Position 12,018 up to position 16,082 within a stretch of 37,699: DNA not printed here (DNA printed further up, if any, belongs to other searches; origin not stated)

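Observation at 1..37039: Hyper-dense radical SAM supercluster with no recognisable substrate gene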

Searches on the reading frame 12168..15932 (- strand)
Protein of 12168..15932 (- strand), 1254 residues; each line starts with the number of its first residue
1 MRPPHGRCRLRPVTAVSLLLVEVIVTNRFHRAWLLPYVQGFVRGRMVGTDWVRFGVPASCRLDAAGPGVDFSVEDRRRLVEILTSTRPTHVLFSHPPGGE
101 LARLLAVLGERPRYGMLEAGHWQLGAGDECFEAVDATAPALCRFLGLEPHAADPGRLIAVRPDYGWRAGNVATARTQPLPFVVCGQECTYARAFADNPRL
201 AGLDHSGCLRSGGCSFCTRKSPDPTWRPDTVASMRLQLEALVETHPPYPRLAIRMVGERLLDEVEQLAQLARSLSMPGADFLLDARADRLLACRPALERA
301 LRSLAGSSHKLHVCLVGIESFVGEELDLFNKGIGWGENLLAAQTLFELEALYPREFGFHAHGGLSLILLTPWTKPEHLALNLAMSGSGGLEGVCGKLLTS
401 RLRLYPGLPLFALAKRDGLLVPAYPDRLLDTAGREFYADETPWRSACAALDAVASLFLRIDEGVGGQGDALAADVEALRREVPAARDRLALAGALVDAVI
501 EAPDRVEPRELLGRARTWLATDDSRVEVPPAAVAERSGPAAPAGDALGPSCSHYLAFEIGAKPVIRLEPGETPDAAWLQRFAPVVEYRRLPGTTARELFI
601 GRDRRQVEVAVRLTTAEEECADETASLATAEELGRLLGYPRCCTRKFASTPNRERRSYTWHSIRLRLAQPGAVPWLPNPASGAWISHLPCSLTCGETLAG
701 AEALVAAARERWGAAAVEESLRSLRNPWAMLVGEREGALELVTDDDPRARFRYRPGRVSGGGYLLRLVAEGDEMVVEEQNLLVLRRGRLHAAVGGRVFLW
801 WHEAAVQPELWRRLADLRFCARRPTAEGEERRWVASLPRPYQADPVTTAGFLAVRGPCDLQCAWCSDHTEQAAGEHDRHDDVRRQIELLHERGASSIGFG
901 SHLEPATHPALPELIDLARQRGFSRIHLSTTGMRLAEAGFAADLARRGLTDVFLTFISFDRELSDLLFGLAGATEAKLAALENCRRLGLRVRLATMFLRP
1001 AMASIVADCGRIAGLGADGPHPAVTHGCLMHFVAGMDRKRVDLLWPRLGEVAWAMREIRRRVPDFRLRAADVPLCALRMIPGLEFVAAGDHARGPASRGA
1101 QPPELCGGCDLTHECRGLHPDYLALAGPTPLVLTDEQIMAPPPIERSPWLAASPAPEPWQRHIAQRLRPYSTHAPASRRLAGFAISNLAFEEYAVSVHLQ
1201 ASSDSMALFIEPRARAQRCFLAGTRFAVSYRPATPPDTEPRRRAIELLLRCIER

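Call 7: search_protein_families(library=pfam, proteins=[window:12168-15932:-], max_evalue=0.01)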
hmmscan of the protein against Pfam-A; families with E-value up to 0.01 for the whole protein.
window:12168-15932:- (1254 aa): 2 families
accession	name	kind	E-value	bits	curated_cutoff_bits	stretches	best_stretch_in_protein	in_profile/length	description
PF04055.27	Radical_SAM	-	8.8e-11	42.7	29.5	1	858-996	7-148/166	Radical SAM superfamily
PF04467.17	DUF483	-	0.003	18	25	0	631-697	36-97/122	Protein of unknown function (DUF483)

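Call 10: search_protein_families(library=ncbifam, proteins=[window:12168-15932:-], max_evalue=0.001)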
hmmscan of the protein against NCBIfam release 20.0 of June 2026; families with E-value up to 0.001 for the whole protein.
window:12168-15932:- (1254 aa): 10 families
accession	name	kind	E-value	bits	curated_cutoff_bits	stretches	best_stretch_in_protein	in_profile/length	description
NF045646.2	rSAM_Se_TrsS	equivalog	7.4e-17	61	490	1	850-996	88-234/441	radical SAM (seleno)protein TrsS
TIGR02109.1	PQQ_syn_pqqE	equivalog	1.2e-09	37.6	381.35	1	858-1005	17-162/358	pyrroloquinoline quinone biosynthesis protein PqqE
NF045702.1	rSAM_GDGT_ether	equivalog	1.2e-09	37.4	450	1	850-993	88-233/486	tetraether lipid synthase Tes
NF038332.1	rSAM_rare_HxsC4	exception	1.1e-08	34.6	500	1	858-1002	24-171/335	radical SAM protein HxsC4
TIGR02666.1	moaA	equivalog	4.3e-08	32.5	284.05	1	854-999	16-166/336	GTP 3',8-cyclase MoaA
TIGR04546.1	rSAM_ahbC_deAc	equivalog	1.4e-07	30.6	650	1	857-995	48-183/390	12,18-didecarboxysiroheme deacetylase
TIGR04055.1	rSAM_NirJ2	equivalog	8e-06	25.6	500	1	858-998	10-147/326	putative heme d1 biosynthesis radical SAM protein NirJ2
TIGR04054.1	rSAM_NirJ1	equivalog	4.7e-05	22.2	650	1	857-994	45-179/387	putative heme d1 biosynthesis radical SAM protein NirJ1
TIGR04317.1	W_rSAM_matur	equivalog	5.4e-05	22.5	380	1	854-959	10-113/349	tungsten cofactor oxidoreductase radical SAM maturase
TIGR04051.1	rSAM_NirJ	equivalog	0.00099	18.2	515.45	0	858-996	12-147/354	heme d1 biosynthesis radical SAM protein NirJ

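Call 16: find_homologous_proteins(query=window:12168-15932:-, max_evalue=0.00001)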
Query window:12168-15932:- (1254 aa): 49 proteins with E <= 0.00001 among 8000 candidates.
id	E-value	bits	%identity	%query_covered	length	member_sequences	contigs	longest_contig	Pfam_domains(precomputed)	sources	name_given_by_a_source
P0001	0.0e+0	2838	100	99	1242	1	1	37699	PF04055.28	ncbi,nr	ncbi:MAG: radical SAM protein [Deltaproteobacteria bacterium]|nr:radical SAM protein [Deltaproteobac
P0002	1.9e-178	614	44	64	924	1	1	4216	PF04055.28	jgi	jgi:hypothetical protein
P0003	2.0e-161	558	35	64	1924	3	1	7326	PF04467.18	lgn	-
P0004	3.4e-161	557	41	65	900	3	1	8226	-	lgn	-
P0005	1.1e-150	522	42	65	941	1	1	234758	-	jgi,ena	-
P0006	1.6e-145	505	39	63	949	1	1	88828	-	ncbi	-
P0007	1.3e-143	499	40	55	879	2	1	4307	PF04467.18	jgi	-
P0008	1.1e-142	496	39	64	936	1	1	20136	-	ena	-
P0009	8.6e-141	489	39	64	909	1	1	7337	-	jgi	jgi:hypothetical protein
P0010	5.6e-138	480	39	64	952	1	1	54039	-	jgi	jgi:hypothetical protein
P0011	4.3e-137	477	40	64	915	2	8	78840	-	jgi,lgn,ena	-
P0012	2.0e-136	475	41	64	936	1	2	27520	-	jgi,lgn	-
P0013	7.3e-136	473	39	65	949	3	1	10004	PF04467.18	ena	-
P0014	2.8e-134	468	37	64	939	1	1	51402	-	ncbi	ncbi:MAG: hypothetical protein ABIK09_01840 [Pseudomonadota bacterium]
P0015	4.7e-134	467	42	37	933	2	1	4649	-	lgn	-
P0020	2.0e-119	419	37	64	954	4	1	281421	-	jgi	-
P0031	4.2e-31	126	29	43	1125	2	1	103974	PF04055.28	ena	-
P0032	5.3e-31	126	33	22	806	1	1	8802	PF04055.28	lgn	-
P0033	6.2e-30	122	32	27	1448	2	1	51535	PF01408.29,PF04055.28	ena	-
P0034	1.5e-29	121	35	20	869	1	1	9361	PF04055.28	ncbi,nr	ncbi:MAG: radical SAM protein [Planctomycetes bacterium]|nr:radical SAM protein [Planctomycetota bac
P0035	1.4e-28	118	29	40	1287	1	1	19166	PF13186.12,PF04055.28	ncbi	-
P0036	2.6e-28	117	32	20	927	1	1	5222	PF04055.28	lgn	-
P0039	9.6e-28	115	32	21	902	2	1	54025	PF04055.28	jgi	jgi:hypothetical protein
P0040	1.0e-27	115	32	21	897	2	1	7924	PF04055.28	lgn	-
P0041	2.9e-27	113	28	44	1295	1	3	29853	PF13186.12,PF04055.28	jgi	-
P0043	4.9e-26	109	41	11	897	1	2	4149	PF04055.28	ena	-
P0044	3.6e-25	106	38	11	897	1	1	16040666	PF04055.28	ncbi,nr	ncbi:Hypothetical protein A7982_05150 [Minicystis rosea]|nr:Hypothetical protein A7982_05150 [Minicy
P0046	8.1e-24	102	40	11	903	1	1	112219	PF04055.28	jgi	jgi:hypothetical protein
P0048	1.2e-20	91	30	22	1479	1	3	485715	PF01408.29,PF04055.28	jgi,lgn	jgi:MoaA/NifB/PqqE/SkfB family radical SAM enzyme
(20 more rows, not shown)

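Call 17: find_encoding_contigs(protein=P0005, flank=10000, max_places=2)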
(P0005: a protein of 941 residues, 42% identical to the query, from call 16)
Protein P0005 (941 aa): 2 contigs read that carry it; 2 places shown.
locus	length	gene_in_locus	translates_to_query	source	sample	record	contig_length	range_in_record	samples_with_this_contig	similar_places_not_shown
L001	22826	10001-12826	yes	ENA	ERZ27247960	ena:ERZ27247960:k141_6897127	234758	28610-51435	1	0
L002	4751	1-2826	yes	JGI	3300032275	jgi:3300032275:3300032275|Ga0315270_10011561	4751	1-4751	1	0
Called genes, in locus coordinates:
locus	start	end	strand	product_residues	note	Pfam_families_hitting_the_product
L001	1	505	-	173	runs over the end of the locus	PF27806:HxsD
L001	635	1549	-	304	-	PF04055:Radical_SAM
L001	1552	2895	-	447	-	PF00148:Oxidored_nitro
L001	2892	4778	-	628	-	PF00148:Oxidored_nitro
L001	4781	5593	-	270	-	PF00142:Fer4_NifH, PF01656:CbiA, PF02374:ArsA_ATPase, PF10609:ParA (faint), PF13614:AAA_31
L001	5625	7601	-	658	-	-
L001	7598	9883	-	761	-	PF04055:Radical_SAM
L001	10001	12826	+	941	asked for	-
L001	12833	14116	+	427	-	PF04055:Radical_SAM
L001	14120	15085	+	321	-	PF04055:Radical_SAM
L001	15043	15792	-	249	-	PF00535:Glycos_transf_2, PF13641:Glyco_tranf_2_3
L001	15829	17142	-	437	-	-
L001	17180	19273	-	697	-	-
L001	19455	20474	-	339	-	PF01136:Peptidase_U32 (weak)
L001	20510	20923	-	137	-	-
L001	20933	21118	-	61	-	PF19451:DUF5989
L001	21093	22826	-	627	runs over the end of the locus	PF02543:Carbam_trans_N, PF16861:Carbam_trans_C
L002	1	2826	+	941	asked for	?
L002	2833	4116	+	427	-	PF04055:Radical_SAM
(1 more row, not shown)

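Call 18: find_encoding_contigs(protein=P0006, flank=10000, max_places=2)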
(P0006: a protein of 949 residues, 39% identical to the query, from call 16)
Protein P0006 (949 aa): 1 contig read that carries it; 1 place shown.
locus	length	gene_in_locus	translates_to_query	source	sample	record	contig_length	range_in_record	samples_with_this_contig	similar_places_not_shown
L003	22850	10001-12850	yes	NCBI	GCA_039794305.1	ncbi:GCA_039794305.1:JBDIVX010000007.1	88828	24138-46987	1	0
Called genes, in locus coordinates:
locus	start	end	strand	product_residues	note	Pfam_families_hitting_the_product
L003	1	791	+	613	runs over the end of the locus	PF01483:P_proprotein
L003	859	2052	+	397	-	PF00108:Thiolase_N, PF02803:Thiolase_C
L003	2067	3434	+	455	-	PF00291:PALP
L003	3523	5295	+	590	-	-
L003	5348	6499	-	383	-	PF17164:DUF5122 (faint)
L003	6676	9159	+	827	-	PF04055:Radical_SAM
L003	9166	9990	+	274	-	PF00142:Fer4_NifH, PF01656:CbiA, PF10609:ParA (faint), PF13614:AAA_31 (weak)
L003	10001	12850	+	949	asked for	-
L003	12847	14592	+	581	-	PF02310:B12-binding, PF04055:Radical_SAM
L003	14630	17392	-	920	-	PF02310:B12-binding, PF04055:Radical_SAM, PF02310:B12-binding, PF04055:Radical_SAM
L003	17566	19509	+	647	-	-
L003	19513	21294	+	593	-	PF02310:B12-binding, PF04055:Radical_SAM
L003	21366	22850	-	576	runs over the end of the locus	PF07969:Amidohydro_3, PF01979:Amidohydro_1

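Call 19: find_encoding_contigs(protein=P0020, flank=10000, max_places=2)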
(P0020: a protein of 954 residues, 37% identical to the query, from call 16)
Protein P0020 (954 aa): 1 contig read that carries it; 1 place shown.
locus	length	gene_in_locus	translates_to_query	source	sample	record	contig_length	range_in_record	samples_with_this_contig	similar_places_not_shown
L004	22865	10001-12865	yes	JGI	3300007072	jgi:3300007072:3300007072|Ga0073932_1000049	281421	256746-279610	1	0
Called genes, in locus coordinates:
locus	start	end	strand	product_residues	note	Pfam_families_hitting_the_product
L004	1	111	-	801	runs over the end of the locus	PF02310:B12-binding (faint), PF04055:Radical_SAM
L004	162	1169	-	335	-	-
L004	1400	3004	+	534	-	PF02310:B12-binding, PF04055:Radical_SAM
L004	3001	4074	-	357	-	PF12838:Fer4_7 (faint), PF12797:Fer4_2 (faint), PF12837:Fer4_6 (faint), PF13237:Fer4_10 (weak), PF14697:Fer4_21 (weak), PF00037:Fer4 (weak)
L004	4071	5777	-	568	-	PF04055:Radical_SAM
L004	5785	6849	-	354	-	PF04055:Radical_SAM, PF13186:SPASM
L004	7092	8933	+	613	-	PF02310:B12-binding (faint), PF04055:Radical_SAM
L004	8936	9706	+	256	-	-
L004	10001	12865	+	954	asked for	-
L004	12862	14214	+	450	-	PF04055:Radical_SAM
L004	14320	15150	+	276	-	PF00142:Fer4_NifH, PF01656:CbiA, PF02374:ArsA_ATPase (weak), PF10609:ParA (faint), PF13614:AAA_31 (weak)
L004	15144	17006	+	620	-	PF00148:Oxidored_nitro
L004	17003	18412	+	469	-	PF00148:Oxidored_nitro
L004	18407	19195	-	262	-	PF00005:ABC_tran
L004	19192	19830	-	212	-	PF02492:cobW (faint)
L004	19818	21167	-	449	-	PF04055:Radical_SAM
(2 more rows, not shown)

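Call 24: find_related_loci(query=A2, collection=genome_contigs, flank=10000)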
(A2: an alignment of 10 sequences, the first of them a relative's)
Query A2 (1242 aa) in genome_contigs; peptide patterns used: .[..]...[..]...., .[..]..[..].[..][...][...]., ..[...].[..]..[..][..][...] (x = any residue, [..] = any of these).
75 stretches matched a pattern; 23 encode a relative of the query (tblastn E <= 1e-3); 23 distinct loci.
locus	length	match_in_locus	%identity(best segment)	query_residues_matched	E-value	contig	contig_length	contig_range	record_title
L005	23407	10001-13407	43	7-1153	7e-175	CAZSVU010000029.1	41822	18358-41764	MAG TPA_asm: uncultured Polyangiaceae bacterium isolate binchicken_co150_634 genome assembly, contig: NODE_1908_length_4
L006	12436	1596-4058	40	1-819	4e-162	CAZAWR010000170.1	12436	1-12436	MAG TPA_asm: uncultured Polyangiaceae bacterium isolate binchicken_co266_243 genome assembly, contig: NODE_8933_length_1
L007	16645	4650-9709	38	1-1120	5e-136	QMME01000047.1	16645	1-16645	MAG: Deltaproteobacteria bacterium isolate B64_G9 B64_Guay9_scaffold_02671, whole genome shotgun sequence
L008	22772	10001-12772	39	6-1241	4e-133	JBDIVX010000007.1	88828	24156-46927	MAG: Polyangiales bacterium isolate Bin_29 NODE_171_length_88828_cov_6.756260, whole genome shotgun sequence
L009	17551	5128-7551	40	1-806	8e-128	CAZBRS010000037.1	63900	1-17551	MAG TPA_asm: uncultured Myxococcales bacterium isolate SRP272421_co2_345 genome assembly, contig: NODE_662_length_63900_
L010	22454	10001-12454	38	1-811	1e-125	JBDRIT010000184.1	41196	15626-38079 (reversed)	MAG: Pseudomonadota bacterium isolate MEGAHIT-group-1.599 k141_556903, whole genome shotgun sequence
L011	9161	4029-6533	35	3-826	6e-118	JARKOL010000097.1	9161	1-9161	MAG: Myxococcota bacterium isolate D137_maxbin.042_sub k141_31140, whole genome shotgun sequence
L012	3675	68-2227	38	113-836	3e-119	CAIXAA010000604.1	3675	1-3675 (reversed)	MAG: uncultured Myxococcales bacterium isolate MJ120716A_bin-0880 genome assembly, contig: bin-0880:604/998, whole genom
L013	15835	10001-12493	34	6-833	4e-115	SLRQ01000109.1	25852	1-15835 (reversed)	MAG: Deltaproteobacteria bacterium isolate CSSed165cm_581 CSSed16-5cm-3621, whole genome shotgun sequence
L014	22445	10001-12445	37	6-810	8e-115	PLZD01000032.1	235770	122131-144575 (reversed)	MAG: Elusimicrobia bacterium isolate palsa_1176 73.20120700_P3D.185_contig_5912, whole genome shotgun sequence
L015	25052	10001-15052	33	6-807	1e-113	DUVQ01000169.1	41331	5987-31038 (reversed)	MAG TPA_asm: Oligoflexales bacterium isolate AS08sgBPME_423 271041_AS08, whole genome shotgun sequence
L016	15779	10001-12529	33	6-802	3e-101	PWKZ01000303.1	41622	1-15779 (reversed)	MAG: Bradymonadales bacterium isolate CSSed10_215 CS-Sed10-C958, whole genome shotgun sequence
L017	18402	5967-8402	37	1-806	1e-129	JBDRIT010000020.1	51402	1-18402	MAG: Pseudomonadota bacterium isolate MEGAHIT-group-1.599 k141_911766, whole genome shotgun sequence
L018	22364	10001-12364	35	6-806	6e-97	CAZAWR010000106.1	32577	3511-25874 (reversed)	MAG TPA_asm: uncultured Polyangiaceae bacterium isolate binchicken_co266_243 genome assembly, contig: NODE_2327_length_3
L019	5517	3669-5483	38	4-602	4e-92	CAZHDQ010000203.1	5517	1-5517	MAG TPA_asm: uncultured Anaeromyxobacteraceae bacterium isolate binchicken_co139_219 genome assembly, contig: NODE_36484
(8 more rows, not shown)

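Call 35: search_protein_families(library=pfam, proteins=[L001:4781-5593:-, L001:635-1549:-, L001:12833-14116:+, L001:5625-7601:-, L001:15829-17142:-, L001:17180-19273:-], max_evalue=0.1)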
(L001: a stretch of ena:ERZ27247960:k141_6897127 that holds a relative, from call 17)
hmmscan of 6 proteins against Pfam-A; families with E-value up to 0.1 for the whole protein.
L001:4781-5593:- (270 aa): 16 families
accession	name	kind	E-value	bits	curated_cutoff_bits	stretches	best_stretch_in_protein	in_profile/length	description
PF00142.24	Fer4_NifH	-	1.7e-78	264.3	25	1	3-267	2-264/271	4Fe-4S iron sulfur cluster binding proteins, NifH/frxC family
PF01656.29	CbiA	-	2.5e-11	44.1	25.4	1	5-224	3-124/125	CobQ/CobB/MinD/ParA nucleotide binding domain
PF13614.12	AAA_31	-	1.8e-10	41.5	27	1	4-68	4-70/177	AAA domain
PF02374.21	ArsA_ATPase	-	2.5e-08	33.9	24.3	1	2-48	2-48/305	Anion-transporting ATPase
PF10609.15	ParA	-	1.6e-07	31.4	27.1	1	7-32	10-35/246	NUBPL iron-transfer P-loop NTPase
PF13481.12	AAA_25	-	2e-05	24.7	27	1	2-47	34-78/195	AAA domain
PF13191.12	AAA_16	-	0.0003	21.8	32.6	1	4-64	27-85/167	AAA ATPase domain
PF13479.12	AAA_24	-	0.0046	17.2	27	1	3-39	4-32/195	AAA domain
PF03308.22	MeaB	-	0.0049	16.4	23.1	0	2-40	34-72/273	Methylmalonyl Co-A mutase-associated GTPase MeaB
PF13604.12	AAA_30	-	0.0067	16.6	27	0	5-54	22-70/191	AAA domain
PF06564.18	CBP_BcsQ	-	0.034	14.1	21.3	0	1-39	1-40/234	Cellulose biosynthesis protein BcsQ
PF20720.3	nSTAND3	-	0.039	14.1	27.2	1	6-40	22-55/155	Novel STAND NTPase 3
PF01695.23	IstB_IS21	-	0.047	13.6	24.1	1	3-38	94-129/238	IstB-like ATP binding protein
PF24883.2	NPHP3_N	-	0.054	14.1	24.8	1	5-43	26-64/164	Nephrocystin 3, N-terminal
PF00448.28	SRP54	-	0.073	13.1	22.7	0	4-40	4-40/196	SRP54-type protein, GTPase domain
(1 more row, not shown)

L001:635-1549:- (304 aa): 2 families
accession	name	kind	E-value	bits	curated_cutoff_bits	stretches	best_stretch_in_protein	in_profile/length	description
PF04055.27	Radical_SAM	-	2.3e-19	70.6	29.5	1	20-160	7-152/166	Radical SAM superfamily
PF13353.11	Fer4_12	-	0.0014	19.4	22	1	19-95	14-94/137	4Fe-4S single cluster domain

L001:12833-14116:+ (427 aa): 1 family
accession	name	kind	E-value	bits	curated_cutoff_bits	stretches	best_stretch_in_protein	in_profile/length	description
PF04055.27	Radical_SAM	-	7e-13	49.5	29.5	1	141-279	2-148/166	Radical SAM superfamily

L001:5625-7601:- (658 aa): 0 families

L001:15829-17142:- (437 aa): 1 family
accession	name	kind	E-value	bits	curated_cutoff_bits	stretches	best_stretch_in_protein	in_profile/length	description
PF18726.6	HEPN_SAV_6107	-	0.041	14.9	27.2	1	231-298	22-85/98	SAV_6107-like HEPN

L001:17180-19273:- (697 aa): 0 families
